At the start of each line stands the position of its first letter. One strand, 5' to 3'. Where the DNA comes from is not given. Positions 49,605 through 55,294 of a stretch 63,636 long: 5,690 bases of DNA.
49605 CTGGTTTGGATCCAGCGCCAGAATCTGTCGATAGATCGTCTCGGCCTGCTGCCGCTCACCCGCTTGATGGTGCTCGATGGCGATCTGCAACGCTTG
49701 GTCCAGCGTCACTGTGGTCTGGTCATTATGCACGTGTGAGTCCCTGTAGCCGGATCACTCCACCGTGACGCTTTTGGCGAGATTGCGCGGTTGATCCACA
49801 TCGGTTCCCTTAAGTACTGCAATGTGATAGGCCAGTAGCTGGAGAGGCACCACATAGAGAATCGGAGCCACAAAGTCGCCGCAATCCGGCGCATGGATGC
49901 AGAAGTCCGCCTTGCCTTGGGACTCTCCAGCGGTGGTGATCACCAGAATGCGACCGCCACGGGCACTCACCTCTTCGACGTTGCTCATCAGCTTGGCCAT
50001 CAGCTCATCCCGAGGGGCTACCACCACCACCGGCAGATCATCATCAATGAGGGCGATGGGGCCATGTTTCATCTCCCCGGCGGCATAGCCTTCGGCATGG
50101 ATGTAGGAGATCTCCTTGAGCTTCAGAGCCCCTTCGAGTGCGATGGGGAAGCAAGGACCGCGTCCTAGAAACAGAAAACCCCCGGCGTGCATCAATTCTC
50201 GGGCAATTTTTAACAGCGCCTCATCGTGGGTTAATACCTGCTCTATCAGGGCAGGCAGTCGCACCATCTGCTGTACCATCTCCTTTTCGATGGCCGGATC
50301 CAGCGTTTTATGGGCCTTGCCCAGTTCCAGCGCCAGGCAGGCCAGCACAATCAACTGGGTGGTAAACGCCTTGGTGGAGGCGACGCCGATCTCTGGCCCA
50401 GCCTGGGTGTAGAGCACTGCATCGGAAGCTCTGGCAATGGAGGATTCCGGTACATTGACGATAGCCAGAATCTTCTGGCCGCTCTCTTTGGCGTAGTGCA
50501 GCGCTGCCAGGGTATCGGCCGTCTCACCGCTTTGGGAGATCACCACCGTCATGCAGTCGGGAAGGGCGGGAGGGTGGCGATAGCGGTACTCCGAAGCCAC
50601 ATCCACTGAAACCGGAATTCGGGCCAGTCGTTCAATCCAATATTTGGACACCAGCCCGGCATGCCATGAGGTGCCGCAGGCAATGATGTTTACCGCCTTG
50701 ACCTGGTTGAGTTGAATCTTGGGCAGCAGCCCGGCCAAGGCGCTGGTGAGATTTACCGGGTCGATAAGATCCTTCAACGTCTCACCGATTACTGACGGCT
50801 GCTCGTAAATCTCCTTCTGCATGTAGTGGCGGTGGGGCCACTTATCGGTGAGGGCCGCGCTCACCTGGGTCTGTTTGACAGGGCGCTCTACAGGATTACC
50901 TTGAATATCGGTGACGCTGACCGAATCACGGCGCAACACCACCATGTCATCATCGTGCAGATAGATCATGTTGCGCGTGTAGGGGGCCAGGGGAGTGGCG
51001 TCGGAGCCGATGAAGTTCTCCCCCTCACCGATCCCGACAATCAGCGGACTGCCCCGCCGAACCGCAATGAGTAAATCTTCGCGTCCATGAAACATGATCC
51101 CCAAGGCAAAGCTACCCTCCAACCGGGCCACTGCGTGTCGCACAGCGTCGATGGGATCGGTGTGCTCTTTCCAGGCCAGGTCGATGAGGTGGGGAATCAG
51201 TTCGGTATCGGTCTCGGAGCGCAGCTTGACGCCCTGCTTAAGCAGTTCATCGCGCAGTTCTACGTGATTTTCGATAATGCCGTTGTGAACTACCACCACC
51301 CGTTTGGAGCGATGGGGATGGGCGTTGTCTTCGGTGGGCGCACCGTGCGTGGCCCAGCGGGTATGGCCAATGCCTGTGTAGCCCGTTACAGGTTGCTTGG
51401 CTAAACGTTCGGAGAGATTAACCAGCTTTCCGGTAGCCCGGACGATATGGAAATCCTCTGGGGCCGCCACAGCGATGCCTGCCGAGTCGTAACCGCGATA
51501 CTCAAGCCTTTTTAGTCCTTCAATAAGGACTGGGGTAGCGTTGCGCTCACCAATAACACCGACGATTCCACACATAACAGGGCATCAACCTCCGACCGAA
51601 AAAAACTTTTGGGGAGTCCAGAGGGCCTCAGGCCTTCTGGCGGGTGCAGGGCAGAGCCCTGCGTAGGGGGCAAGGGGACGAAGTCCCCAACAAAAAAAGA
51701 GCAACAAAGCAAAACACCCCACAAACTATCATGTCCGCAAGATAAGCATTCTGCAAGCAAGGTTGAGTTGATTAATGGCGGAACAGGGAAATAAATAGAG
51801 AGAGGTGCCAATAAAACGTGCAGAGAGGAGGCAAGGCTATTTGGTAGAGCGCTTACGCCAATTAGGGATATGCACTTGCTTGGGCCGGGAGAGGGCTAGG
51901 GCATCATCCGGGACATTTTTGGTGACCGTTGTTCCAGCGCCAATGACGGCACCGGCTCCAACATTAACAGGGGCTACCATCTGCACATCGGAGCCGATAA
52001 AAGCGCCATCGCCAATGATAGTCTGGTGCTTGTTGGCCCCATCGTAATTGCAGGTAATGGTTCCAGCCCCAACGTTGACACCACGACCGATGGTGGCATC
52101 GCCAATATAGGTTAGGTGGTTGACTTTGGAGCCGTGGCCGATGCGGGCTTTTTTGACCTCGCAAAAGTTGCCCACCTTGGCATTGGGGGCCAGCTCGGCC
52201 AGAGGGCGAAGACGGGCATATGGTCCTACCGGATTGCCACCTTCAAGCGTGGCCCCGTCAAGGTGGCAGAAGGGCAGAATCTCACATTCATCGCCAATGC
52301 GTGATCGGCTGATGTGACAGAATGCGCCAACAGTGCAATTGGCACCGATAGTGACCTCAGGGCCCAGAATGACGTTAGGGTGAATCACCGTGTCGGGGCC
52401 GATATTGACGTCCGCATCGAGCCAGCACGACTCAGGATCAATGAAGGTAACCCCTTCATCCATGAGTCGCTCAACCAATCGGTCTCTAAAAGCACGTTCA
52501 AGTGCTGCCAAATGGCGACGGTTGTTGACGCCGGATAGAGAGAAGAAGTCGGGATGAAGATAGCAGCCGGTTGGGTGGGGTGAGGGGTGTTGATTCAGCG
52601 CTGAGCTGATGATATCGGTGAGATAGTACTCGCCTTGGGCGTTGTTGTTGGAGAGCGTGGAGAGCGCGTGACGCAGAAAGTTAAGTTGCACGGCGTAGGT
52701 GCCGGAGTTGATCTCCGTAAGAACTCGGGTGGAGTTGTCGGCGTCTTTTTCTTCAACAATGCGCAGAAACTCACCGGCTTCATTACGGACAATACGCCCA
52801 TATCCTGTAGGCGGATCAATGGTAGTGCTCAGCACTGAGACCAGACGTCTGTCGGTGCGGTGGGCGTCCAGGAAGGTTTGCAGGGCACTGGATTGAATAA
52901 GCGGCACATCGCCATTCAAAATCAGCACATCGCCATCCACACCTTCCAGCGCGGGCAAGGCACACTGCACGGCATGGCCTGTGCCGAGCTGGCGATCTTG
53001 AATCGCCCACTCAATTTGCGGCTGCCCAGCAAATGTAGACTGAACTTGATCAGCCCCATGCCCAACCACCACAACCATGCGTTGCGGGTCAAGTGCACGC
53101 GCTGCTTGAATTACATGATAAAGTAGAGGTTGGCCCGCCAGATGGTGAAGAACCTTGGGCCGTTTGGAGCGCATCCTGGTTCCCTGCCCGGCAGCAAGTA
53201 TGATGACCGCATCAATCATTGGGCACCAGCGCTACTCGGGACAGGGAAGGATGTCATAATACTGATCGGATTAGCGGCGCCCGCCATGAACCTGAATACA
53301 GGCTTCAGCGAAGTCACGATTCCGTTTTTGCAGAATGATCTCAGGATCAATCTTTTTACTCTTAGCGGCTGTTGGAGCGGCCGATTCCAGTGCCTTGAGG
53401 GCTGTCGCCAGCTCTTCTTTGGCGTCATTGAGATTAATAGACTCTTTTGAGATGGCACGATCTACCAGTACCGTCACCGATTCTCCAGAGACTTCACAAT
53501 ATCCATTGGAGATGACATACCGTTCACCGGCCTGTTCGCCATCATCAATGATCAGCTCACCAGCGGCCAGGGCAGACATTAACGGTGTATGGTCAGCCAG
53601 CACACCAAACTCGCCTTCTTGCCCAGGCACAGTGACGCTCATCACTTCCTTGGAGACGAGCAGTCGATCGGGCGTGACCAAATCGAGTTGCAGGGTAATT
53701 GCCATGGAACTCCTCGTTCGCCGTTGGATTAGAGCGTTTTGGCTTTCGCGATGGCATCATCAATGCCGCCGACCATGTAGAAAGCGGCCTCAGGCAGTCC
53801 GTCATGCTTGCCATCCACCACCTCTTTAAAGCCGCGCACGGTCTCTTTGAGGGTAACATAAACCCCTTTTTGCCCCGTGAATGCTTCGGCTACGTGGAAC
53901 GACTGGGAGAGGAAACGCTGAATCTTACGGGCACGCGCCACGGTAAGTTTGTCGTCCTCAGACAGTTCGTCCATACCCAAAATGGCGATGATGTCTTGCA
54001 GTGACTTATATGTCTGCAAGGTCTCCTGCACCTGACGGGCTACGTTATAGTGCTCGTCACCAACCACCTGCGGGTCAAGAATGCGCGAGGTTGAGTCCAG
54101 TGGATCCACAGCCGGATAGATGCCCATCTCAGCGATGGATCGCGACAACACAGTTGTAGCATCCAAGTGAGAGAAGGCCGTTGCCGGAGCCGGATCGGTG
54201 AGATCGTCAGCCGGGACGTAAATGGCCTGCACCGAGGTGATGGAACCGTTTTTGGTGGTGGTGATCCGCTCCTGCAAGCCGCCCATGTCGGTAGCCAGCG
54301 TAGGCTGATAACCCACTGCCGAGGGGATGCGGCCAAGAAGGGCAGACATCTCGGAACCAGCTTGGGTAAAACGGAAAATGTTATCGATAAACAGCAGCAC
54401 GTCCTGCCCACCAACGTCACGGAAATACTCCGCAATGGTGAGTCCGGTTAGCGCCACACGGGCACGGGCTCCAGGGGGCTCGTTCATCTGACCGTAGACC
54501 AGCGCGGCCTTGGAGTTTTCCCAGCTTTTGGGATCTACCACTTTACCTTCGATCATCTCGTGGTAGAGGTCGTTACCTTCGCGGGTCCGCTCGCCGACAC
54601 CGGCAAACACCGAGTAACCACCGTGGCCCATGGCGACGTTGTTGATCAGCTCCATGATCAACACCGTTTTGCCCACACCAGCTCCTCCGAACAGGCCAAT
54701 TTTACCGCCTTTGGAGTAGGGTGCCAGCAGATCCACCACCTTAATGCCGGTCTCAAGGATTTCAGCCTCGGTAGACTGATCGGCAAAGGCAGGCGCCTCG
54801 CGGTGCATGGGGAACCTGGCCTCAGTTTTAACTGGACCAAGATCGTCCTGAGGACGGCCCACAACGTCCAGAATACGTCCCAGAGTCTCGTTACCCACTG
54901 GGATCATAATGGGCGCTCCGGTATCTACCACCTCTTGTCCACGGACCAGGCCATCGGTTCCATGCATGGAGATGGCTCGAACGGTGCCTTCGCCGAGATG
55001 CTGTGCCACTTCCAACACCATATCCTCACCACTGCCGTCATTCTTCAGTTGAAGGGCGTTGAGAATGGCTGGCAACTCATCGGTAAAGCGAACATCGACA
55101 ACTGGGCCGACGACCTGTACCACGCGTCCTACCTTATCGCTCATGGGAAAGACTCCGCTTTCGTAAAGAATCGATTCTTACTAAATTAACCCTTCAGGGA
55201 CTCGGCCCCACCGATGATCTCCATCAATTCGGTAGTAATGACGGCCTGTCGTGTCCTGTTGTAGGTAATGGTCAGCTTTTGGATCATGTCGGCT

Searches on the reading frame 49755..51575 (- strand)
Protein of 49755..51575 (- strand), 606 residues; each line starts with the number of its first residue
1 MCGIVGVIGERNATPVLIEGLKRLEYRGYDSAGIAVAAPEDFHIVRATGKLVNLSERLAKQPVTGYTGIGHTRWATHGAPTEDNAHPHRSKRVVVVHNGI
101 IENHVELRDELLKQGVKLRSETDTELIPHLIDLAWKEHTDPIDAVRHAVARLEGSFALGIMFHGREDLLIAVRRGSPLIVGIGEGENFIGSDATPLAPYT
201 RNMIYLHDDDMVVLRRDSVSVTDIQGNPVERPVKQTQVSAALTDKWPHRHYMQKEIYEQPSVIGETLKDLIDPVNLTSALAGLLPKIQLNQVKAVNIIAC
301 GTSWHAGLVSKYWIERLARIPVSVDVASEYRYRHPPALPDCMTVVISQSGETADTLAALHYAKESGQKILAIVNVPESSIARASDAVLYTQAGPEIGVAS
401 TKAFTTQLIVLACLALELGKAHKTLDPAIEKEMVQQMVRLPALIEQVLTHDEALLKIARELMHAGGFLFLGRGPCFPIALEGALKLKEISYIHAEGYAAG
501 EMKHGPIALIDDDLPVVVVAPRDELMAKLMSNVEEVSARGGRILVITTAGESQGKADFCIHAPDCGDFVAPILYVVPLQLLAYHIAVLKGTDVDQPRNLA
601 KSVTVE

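Call 7: search_protein_families(library=pfam, proteins=[window:49755-51575:-])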
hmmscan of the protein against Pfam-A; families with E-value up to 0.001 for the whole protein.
window:49755-51575:- (606 aa): 3 families
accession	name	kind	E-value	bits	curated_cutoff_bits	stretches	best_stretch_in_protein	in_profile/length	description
PF01380.27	SIS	-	3.4e-53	179.4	25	2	289-415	2-129/131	SIS domain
PF13522.11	GATase_6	-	2.9e-19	69.8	27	1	64-186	9-124/130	Glutamine amidotransferase domain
PF13537.11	GATase_7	-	3e-14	53.5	25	1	88-188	16-113/123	Glutamine amidotransferase domain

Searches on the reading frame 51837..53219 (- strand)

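Call 7: search_protein_families(library=pfam, proteins=[window:51837-53219:-])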
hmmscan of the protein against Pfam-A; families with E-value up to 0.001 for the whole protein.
window:51837-53219:- (460 aa): 6 families
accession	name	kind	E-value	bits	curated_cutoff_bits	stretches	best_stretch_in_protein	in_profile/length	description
PF00132.30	Hexapep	-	5e-27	92.9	27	2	270-304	1-35/36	Bacterial transferase hexapeptide (six repeats)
PF12804.13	NTP_transf_3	-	3.7e-21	76.4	27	1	5-132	1-123/160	MobA-like NTP transferase domain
PF00483.29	NTP_transferase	-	2.8e-17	63.6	21.2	1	5-211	2-213/245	Nucleotidyl transferase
PF25084.1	LbH_EIF2B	-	1.7e-13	50.9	54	2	263-351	14-101/105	EIF2B subunit epsilon LbH domain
PF01128.25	IspD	-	9.7e-13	48.8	27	1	4-124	2-121/221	2-C-methyl-D-erythritol 4-phosphate cytidylyltransferase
PF14602.12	Hexapep_2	-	1.3e-07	31.7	27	1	400-434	2-34/34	Hexapeptide repeat of succinyl-transferase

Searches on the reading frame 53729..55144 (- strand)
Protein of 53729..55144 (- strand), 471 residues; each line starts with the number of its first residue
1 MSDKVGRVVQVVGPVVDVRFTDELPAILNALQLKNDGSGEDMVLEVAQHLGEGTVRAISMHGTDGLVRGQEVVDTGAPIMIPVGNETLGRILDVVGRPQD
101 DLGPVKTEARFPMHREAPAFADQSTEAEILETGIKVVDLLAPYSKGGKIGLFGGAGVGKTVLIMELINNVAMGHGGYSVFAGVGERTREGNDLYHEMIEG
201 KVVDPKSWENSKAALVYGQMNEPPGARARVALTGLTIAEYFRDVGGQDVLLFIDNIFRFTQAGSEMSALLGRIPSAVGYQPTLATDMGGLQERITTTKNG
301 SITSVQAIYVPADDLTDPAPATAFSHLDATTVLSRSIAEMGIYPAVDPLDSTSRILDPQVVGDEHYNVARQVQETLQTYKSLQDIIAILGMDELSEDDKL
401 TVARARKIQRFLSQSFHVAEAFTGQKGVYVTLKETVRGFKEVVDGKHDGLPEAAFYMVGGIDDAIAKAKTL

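Call 7: search_protein_families(library=pfam, proteins=[window:53729-55144:-])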
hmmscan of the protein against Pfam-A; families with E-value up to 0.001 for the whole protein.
window:53729-55144:- (471 aa): 4 families
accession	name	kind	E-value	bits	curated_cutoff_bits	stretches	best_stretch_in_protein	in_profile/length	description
PF00006.31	ATP-synt_ab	-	6.8e-69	232.2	29.5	1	133-353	1-213/213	ATP synthase alpha/beta family, nucleotide-binding domain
PF22919.1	ATP-synt_VA_C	-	1.5e-18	67.2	24.7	1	358-445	5-95/101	C-terminal domain of V and A type ATP synthase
PF02874.29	ATP-synt_ab_N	-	2e-18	67.1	20.9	1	8-76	1-69/69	ATP synthase alpha/beta family, beta-barrel domain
PF06745.19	ATPase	-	0.00076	19.4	26.6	0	131-197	2-67/231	KaiC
